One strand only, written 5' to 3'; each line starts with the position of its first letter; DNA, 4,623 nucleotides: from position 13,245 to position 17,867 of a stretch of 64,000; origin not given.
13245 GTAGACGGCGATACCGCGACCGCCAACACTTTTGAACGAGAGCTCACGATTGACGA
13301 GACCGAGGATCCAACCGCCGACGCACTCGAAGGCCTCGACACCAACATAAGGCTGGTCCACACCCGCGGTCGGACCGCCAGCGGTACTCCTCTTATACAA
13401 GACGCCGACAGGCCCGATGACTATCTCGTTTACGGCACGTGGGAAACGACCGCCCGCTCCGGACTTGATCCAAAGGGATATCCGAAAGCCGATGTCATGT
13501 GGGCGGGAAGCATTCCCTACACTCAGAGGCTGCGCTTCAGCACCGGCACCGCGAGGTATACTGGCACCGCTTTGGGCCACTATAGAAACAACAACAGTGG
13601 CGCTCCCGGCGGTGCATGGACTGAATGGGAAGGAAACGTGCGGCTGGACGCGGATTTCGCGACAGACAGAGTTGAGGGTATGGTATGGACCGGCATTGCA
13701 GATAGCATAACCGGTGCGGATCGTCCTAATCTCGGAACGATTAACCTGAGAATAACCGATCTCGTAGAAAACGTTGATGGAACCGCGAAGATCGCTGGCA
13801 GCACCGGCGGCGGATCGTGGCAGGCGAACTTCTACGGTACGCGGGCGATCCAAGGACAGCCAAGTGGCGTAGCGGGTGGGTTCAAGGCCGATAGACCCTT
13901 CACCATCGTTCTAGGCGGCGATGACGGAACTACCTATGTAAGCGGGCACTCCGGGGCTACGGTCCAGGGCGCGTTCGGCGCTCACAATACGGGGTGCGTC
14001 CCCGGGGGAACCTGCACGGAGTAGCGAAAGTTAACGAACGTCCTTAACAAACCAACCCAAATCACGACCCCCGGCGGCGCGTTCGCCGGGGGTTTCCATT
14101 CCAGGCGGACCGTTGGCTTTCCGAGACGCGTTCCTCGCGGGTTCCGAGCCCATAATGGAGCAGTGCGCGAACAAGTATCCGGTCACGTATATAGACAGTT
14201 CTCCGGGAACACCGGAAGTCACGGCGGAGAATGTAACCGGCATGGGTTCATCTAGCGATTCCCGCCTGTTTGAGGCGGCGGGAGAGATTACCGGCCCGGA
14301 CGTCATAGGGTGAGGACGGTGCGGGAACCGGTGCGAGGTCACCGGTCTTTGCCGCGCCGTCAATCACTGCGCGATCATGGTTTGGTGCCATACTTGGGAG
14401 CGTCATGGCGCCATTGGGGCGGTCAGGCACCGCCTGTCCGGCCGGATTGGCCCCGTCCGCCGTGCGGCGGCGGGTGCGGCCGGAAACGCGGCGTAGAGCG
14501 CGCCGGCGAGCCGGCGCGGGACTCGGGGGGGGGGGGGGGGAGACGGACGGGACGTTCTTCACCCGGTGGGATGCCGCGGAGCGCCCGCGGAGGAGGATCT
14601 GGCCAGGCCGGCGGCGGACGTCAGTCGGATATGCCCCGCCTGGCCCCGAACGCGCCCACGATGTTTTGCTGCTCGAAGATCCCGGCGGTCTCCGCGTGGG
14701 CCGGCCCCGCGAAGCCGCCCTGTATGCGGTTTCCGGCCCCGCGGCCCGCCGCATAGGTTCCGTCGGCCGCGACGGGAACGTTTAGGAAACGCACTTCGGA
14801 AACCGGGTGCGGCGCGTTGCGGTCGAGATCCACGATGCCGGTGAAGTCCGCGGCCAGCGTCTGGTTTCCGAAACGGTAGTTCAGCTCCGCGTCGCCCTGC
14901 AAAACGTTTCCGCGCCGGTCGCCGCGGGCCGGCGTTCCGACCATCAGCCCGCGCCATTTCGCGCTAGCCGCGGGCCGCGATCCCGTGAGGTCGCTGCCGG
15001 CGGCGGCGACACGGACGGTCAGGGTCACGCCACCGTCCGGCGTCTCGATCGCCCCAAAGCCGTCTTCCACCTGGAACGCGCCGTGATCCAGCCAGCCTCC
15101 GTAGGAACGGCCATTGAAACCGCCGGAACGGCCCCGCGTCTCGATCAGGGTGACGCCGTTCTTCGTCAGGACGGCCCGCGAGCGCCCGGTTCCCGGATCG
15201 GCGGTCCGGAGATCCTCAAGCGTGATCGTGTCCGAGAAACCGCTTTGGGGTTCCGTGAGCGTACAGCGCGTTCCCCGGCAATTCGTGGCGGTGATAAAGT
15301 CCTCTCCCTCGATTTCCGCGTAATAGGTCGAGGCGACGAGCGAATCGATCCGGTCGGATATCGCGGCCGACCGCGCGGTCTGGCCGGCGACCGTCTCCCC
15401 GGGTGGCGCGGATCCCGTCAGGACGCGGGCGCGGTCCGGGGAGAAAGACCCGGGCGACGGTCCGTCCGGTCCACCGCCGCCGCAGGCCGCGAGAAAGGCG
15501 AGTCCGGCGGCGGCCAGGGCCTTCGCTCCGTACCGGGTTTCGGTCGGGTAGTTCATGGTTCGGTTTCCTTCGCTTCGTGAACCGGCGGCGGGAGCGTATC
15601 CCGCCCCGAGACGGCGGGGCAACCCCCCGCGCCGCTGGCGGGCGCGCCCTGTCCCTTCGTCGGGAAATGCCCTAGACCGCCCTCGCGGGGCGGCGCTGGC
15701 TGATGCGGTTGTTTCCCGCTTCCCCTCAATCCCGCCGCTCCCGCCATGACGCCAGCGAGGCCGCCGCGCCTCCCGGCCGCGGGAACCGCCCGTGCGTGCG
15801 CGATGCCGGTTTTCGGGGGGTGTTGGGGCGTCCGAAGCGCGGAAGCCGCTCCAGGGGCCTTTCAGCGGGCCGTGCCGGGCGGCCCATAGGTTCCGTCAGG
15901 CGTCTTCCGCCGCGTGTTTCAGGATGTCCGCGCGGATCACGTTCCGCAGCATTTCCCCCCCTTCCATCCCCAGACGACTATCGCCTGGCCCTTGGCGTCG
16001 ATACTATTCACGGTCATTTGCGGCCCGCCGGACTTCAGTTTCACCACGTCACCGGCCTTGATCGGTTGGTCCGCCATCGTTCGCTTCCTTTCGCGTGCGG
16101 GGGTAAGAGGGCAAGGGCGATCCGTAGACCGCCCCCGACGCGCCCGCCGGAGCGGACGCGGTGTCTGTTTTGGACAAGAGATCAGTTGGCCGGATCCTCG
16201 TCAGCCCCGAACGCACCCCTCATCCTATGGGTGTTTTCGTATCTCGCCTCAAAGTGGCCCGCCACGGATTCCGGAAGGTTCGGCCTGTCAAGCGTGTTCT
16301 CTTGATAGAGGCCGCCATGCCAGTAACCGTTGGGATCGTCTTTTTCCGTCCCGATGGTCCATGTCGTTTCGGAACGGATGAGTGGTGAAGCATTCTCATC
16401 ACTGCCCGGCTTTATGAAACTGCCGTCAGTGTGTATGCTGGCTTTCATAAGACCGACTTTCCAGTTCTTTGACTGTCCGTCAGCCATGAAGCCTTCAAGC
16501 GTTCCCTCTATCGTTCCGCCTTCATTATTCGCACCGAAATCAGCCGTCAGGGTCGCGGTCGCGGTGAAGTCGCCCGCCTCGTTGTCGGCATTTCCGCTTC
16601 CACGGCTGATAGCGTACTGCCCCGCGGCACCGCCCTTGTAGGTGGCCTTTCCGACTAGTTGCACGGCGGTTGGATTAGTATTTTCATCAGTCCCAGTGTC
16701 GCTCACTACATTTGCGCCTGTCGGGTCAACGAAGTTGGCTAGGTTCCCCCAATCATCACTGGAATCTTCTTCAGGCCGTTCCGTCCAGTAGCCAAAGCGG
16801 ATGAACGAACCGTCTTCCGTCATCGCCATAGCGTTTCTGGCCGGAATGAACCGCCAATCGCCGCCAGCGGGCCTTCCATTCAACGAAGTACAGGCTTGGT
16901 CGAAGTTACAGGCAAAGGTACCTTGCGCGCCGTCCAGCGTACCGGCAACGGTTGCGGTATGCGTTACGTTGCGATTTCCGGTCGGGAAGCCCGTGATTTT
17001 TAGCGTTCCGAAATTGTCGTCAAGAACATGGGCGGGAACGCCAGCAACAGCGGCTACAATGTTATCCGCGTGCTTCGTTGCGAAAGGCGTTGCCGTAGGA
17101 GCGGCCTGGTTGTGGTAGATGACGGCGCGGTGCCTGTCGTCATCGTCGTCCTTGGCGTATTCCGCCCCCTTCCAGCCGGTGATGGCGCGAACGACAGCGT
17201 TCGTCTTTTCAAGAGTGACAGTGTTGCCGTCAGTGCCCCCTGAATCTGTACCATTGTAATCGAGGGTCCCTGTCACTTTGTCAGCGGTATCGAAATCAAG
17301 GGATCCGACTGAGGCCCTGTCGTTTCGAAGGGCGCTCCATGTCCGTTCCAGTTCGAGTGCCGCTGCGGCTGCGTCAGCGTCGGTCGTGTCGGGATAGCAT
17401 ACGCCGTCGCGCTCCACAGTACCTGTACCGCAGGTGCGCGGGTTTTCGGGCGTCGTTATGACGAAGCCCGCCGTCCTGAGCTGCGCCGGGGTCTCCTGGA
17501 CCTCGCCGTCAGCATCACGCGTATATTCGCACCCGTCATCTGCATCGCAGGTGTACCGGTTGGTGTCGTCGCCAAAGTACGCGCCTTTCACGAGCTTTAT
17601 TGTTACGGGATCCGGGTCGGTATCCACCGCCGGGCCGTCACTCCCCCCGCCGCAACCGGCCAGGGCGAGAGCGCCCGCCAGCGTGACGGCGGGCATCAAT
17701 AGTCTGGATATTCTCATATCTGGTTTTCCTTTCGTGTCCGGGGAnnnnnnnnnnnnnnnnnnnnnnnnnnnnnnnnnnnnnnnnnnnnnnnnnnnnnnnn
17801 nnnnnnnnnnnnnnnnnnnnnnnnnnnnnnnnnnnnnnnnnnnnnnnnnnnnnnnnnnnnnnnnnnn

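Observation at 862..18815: Four paralogous porin + TbpB/fHbp-like lipoprotein cassettes: a candidate porin-coupled surface-lipoprotein system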

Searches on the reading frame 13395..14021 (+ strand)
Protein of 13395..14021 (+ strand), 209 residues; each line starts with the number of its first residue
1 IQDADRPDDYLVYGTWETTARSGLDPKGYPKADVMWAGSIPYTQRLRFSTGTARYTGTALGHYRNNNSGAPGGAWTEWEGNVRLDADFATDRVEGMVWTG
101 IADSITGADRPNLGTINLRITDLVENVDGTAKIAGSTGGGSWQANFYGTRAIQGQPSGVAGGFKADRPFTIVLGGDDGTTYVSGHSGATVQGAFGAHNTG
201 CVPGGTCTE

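Call 41: search_solved_structures(query=A3, max_evalue=1)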
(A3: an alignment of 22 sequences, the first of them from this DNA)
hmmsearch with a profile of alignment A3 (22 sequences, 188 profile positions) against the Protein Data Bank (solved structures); distinct sequences matched with E-value up to 1: 8.
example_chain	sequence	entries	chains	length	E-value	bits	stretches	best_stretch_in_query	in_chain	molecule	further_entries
3uaq_A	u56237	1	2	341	9.6e-06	28.9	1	10-162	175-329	LbpB B-lobe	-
9dc4_B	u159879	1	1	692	0.00011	25.5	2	74-148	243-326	Transferrin-binding protein B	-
9yz4_B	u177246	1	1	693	0.00011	25.5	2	74-148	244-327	Transferrin-binding protein B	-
9clt_B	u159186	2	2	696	0.00011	25.5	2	74-148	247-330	Transferrin-binding protein B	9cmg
9nhq_B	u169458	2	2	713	0.00011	25.4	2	74-148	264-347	Transferrin-binding protein B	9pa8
9clm_B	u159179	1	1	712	0.00011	25.4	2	74-148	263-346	Transferrin Binding Protein B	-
3v8u_A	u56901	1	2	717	0.00013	25.2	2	74-148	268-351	Transferrin binding-protein B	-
8wql_OD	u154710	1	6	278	0.062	16.5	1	131-181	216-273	Photosystem II extrinsic protein O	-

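Call 42: find_homologous_proteins(query=A3, max_evalue=0.001)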
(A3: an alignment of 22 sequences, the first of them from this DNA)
Query A3 (22 sequences) (209 aa, profile of the alignment): 33 proteins with E <= 0.001 among 8000 candidates.
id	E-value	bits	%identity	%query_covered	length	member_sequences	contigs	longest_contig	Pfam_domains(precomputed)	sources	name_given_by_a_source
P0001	1.9e-50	189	99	100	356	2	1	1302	-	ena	-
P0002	2.4e-49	186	76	96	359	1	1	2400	PF01298.25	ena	-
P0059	1.6e-47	180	66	97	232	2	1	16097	PF01298.25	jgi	-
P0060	6.0e-46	175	64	97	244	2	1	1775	-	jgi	-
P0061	6.8e-31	126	54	80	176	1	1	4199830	PF01298.25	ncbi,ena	-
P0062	3.3e-26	110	27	59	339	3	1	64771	PF01298.25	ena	-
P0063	1.0e-24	106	38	12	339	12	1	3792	PF01298.25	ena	-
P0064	8.7e-20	89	-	-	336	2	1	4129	PF01298.25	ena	-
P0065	1.0e-19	89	48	10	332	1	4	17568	PF01298.25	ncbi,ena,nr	ncbi:MAG: transferrin-binding protein-like solute binding protein [Rhodobacter sp.]|nr:transferrin-b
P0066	7.8e-16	77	32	77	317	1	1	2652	-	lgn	-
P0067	1.6e-15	75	28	91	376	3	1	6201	-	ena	-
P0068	2.9e-13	68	45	8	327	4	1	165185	PF01298.25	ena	-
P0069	5.1e-13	67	33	55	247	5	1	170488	-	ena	-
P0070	9.5e-13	66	31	42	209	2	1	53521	-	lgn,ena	-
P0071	8.5e-12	63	29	79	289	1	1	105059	-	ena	-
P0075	2.0e-9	56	38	23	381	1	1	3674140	-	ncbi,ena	-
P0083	1.6e-5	43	31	17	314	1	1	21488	PF01298.25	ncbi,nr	ncbi:hypothetical protein E0K89_021135 [Aquicoccus sp. SCR17]|nr:hypothetical protein [Carideicomes 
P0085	3.0e-5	42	30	47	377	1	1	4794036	-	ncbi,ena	-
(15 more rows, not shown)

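Call 43: find_encoding_contigs(protein=P0075, flank=8000, max_places=2)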
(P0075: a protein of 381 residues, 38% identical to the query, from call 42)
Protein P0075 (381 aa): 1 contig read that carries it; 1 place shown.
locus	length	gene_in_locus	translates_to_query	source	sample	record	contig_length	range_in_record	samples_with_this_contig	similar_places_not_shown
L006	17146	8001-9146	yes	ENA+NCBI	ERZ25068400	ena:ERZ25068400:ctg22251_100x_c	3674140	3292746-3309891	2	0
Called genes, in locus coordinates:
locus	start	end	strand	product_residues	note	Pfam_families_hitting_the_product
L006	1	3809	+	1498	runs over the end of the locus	PF00310:GATase_2, PF04898:Glu_syn_central, PF01645:Glu_synthase, PF01493:GXGXG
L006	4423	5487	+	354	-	-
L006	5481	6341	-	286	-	PF01571:GCV_T, PF25455:Beta-barrel_CAF17_C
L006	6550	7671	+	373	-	-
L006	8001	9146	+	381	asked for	-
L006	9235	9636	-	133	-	PF00571:CBS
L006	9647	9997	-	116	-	PF00543:P-II (weak)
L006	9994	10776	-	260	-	PF07556:DUF1538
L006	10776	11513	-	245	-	PF07556:DUF1538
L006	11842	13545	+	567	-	PF01268:FTHFS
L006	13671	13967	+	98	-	-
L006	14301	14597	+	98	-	-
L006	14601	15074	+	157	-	-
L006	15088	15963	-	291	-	PF02511:Thy1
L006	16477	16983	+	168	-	PF04386:SspB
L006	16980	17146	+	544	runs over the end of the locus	PF05681:Fumerase, PF05683:Fumerase_C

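Call 44: find_encoding_contigs(protein=P0085, flank=8000, max_places=2)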
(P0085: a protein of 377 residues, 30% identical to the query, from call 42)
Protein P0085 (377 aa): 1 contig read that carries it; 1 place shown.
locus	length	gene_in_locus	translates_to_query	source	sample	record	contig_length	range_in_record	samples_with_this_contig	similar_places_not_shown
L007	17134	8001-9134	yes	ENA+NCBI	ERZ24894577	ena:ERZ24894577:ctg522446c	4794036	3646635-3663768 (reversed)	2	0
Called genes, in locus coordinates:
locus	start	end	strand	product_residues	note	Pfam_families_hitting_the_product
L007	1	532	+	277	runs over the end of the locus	PF02668:TauD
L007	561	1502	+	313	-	PF00296:Bac_luciferase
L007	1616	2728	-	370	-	PF01717:Meth_synt_2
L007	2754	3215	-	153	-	PF13404:HTH_AsnC-type, PF13412:HTH_24, PF01047:MarR (faint), PF01037:AsnC_trans_reg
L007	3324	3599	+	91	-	PF19883:DUF6356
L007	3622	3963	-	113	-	PF01934:HepT-like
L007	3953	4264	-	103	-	PF01909:NTP_transf_2, PF18765:Polbeta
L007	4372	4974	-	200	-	PF13417:GST_N_3, PF13409:GST_N_2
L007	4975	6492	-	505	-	PF00501:AMP-binding, PF13193:AMP-binding_C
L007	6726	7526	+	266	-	PF02798:GST_N, PF13409:GST_N_2, PF13417:GST_N_3, PF00043:GST_C, PF13410:GST_C_2, PF14497:GST_C_3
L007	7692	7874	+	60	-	-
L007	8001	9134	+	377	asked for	-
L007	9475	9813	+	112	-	PF01588:tRNA_bind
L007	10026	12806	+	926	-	PF20464:MmeI_N, PF20465:MmeI_hel, PF20473:MmeI_Mtase, PF20466:MmeI_TRD, PF20467:MmeI_C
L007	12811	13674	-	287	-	-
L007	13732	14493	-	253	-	PF07505:DUF5131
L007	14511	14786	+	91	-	-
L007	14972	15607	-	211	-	PF08808:RES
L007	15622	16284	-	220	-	-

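Call 45: find_encoding_contigs(protein=P0083, flank=8000, max_places=2)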
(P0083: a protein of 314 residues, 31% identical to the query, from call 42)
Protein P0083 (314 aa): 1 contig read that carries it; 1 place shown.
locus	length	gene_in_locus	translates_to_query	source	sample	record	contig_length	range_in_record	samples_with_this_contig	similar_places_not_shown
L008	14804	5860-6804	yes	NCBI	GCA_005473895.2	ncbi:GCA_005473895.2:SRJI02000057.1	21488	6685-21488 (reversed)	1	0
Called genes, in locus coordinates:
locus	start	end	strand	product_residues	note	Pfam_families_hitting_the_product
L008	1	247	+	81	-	?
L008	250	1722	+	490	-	PF00361:Proton_antipo_M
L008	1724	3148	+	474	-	PF00361:Proton_antipo_M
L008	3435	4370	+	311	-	-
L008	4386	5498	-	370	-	PF00196:GerE (weak)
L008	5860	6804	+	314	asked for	PF01298:TbpB_B_D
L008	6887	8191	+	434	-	PF13428:TPR_14 (faint), PF14559:TPR_19 (weak), PF04575:SlipAM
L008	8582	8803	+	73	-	PF00462:Glutaredoxin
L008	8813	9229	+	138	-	PF07972:Flavodoxin_NdrI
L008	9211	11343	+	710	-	PF08343:RNR_N, PF00317:Ribonuc_red_lgN, PF02867:Ribonuc_red_lgC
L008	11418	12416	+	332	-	PF00268:Ribonuc_red_sm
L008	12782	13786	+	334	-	PF16868:NMT1_3, PF09084:NMT1 (weak), PF12974:Phosphonate-bd (faint)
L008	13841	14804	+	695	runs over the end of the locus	PF06808:DctM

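Call 46: search_protein_families(library=pfam, proteins=[L006:6550-7671:+, L006:8001-9146:+, L006:4423-5487:+, L007:8001-9134:+, L008:5860-6804:+, L008:6887-8191:+], max_evalue=0.1)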
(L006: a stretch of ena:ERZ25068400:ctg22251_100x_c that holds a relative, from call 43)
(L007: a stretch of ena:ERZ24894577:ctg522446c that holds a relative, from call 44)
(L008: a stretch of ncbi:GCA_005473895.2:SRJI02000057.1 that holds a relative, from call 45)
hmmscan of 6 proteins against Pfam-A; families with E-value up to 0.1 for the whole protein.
L006:6550-7671:+ (373 aa): 0 families

L006:8001-9146:+ (381 aa): 0 families

L006:4423-5487:+ (354 aa): 1 family
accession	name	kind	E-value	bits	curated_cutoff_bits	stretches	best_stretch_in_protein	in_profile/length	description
PF08011.17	PDDEXK_9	-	0.0051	17.2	25.5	1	231-297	11-75/105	PD-(D/E)XK nuclease superfamily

L007:8001-9134:+ (377 aa): 0 families

L008:5860-6804:+ (314 aa): 2 families
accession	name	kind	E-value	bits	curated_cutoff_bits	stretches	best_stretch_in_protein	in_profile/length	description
PF01298.24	TbpB_B_D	-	4.3e-10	40.6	26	1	174-290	7-109/126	C-lobe and N-lobe beta barrels of Tf-binding protein B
PF08794.16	FHBP_C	-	0.0016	19.7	28.1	1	198-289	19-96/97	Factor H binding protein, C-terminal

L008:6887-8191:+ (434 aa): 16 families
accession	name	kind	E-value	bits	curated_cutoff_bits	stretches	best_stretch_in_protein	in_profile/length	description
PF04575.19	SlipAM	-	3.4e-36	125.7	22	1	159-434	12-288/288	Surface lipoprotein assembly modifier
PF14559.12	TPR_19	-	8e-10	39.4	25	1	72-133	1-63/68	Tetratricopeptide repeat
PF13428.12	TPR_14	-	2.7e-05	24.9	23.5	1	69-104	8-43/44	Tetratricopeptide repeat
PF24575.1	TPR_Slam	-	0.00014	22.6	35.2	1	59-111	45-96/104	Surface lipoprotein assembly modifier, N-terminal TPR repeats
PF07721.20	TPR_4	-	0.0019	19.1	27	0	63-86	2-25/26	Tetratricopeptide repeat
PF07719.23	TPR_2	-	0.0023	18.4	27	0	66-94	5-33/34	Tetratricopeptide repeat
PF13432.12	TPR_16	-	0.0045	17.8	32.7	2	38-93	8-62/65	Tetratricopeptide repeat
PF03797.25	Autotransporter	-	0.0045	17.2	26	0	333-371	17-55/255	Autotransporter beta-domain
PF13371.12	TPR_9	-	0.011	16.2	35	1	72-136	5-69/73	Tetratricopeptide repeat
PF21545.3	T7SS_EccA1_N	-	0.011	15.5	27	1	41-98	182-241/272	T7SS, ESX-1 secretion system protein EccA1, N-terminal domain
PF09613.16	HrpB1_HrpK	-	0.017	15.2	29.3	0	36-78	54-95/126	Bacterial type III secretion protein (HrpB1_HrpK)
PF20308.4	TPR-S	-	0.019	15.9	27.6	1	43-108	2-59/102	Tetratricopeptide Repeats-Sensor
PF17874.7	TPR_MalT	-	0.025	14.3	45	1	37-93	250-311/336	MalT-like TPR region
PF13176.12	TPR_7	-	0.034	14.7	27.9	0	39-60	11-32/36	Tetratricopeptide repeat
PF11059.14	DUF2860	-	0.035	13.7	22.9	1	343-422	204-283/294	Protein of unknown function (DUF2860)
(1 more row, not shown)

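Call 52: find_homologous_proteins(query=L008:6887-8191:+, max_evalue=0.001)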
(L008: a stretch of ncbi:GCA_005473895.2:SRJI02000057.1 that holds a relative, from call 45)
Query L008:6887-8191:+ (434 aa): 25 proteins with E <= 0.001 among 8000 candidates.
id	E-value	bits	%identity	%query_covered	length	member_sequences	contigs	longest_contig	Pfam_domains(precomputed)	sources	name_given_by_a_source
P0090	1.9e-280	947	100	100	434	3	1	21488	PF14559.13,PF04575.20,PF13428.13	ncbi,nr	ncbi:DUF560 domain-containing protein [Aquicoccus sp. SCR17]|nr:DUF560 domain-containing protein [Ca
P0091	1.3e-194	665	71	94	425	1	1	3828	PF14559.13,PF24575.2,PF04575.20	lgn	-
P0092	4.3e-153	528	58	99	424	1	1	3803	PF14559.13,PF04575.20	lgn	-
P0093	2.3e-148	512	59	93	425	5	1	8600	PF14559.13,PF04575.20,PF13432.13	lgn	-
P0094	8.6e-145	501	57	94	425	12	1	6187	PF14559.13,PF24575.2,PF13371.13,PF04575.20,PF07719.24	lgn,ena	-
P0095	7.8e-144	497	57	98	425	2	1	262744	PF04575.20,PF13432.13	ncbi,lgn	ncbi:MAG: surface lipoprotein assembly modifier [Gemmobacter sp.]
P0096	1.7e-140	486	57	94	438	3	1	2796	PF14559.13,PF04575.20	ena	-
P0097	6.9e-138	478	54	99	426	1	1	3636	PF14559.13,PF04575.20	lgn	-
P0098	8.7e-137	474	55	92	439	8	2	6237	PF24575.2,PF04575.20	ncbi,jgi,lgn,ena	-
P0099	1.6e-136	473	56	92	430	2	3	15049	PF14559.13,PF04575.20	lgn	-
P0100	1.1e-135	471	56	91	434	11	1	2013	PF14559.13,PF04575.20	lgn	-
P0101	1.5e-135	470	54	96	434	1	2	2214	PF14559.13,PF04575.20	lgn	-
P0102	2.1e-135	470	56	93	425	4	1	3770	PF14559.13,PF04575.20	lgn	-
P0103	3.0e-134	466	57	91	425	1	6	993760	PF14559.13,PF24575.2,PF04575.20,PF13432.13,PF13428.13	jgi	jgi:hypothetical protein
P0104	9.9e-134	464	56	88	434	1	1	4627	PF14559.13,PF04575.20,PF13432.13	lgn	-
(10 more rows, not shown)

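Call 66: find_related_loci(query=A7, collection=metagenome_contigs, flank=5000)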
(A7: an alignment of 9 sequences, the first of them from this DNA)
Query A7 (209 aa) in metagenome_contigs; peptide patterns used: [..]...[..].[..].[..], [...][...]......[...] (x = any residue, [..] = any of these).
258 stretches matched a pattern, but none encodes a relative of the query by tblastn (E <= 1e-3).

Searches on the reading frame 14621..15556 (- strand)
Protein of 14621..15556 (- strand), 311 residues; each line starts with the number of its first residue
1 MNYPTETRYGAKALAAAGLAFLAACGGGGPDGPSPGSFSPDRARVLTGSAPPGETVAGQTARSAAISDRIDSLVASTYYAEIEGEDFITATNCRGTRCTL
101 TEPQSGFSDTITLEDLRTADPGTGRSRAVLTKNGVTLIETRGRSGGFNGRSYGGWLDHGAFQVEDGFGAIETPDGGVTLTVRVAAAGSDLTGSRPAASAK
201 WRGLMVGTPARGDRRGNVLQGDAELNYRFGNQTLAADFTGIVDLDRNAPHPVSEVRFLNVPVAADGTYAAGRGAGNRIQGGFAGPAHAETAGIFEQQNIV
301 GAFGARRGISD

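Call 4: search_protein_families(library=pfam, proteins=[window:14621-15556:-], max_evalue=1)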
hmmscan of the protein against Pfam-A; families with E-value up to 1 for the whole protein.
window:14621-15556:- (311 aa): 1 family
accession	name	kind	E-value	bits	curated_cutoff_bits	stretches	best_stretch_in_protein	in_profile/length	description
PF01298.24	TbpB_B_D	-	0.0034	18.3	26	1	272-307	87-126/126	C-lobe and N-lobe beta barrels of Tf-binding protein B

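Call 5: search_protein_families(library=ncbifam, proteins=[window:14621-15556:-], max_evalue=1)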
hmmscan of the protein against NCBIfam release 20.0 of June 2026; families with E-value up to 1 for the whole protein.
window:14621-15556:- (311 aa): 2 families
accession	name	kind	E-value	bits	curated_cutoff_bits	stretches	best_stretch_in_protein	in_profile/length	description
NF041636.1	slam_lipo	equivalog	0.0015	18.8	80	1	186-307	37-154/154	Slam-dependent surface lipoprotein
NF058595.1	invert_tail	domain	0.17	12.2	37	1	13-35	60-82/113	lipo-invert putative C-terminal anchoring domain-containing protein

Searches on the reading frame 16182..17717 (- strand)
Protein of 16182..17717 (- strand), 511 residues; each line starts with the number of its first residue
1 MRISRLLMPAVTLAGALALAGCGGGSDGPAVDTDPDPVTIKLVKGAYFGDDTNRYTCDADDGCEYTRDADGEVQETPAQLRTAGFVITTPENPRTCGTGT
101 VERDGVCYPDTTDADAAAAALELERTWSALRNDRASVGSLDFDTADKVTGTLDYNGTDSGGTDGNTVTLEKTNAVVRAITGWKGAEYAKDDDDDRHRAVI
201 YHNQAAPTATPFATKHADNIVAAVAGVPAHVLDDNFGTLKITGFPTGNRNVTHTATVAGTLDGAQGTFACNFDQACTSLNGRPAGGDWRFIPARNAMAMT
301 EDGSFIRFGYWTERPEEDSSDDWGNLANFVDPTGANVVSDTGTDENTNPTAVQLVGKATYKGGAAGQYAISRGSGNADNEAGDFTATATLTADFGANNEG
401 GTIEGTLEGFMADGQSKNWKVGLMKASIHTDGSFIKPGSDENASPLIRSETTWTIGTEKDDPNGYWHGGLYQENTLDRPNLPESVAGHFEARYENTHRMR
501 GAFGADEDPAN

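Call 4: search_protein_families(library=pfam, proteins=[window:16182-17717:-], max_evalue=1)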
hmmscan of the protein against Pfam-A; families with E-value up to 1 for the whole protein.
window:16182-17717:- (511 aa): 0 families

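Call 5: search_protein_families(library=ncbifam, proteins=[window:16182-17717:-], max_evalue=1)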
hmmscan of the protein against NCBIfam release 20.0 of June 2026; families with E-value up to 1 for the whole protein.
window:16182-17717:- (511 aa): 3 families
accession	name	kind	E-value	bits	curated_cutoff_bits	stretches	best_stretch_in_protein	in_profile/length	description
NF041636.1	slam_lipo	equivalog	0.00046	20.5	80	1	305-406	12-92/154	Slam-dependent surface lipoprotein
NF058595.1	invert_tail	domain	0.068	13.5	37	1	2-29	52-79/113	lipo-invert putative C-terminal anchoring domain-containing protein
NF047847.2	SS_mature_LptM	equivalog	0.18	11.9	27.7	1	1-23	1-21/31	LPS translocon maturation chaperone LptM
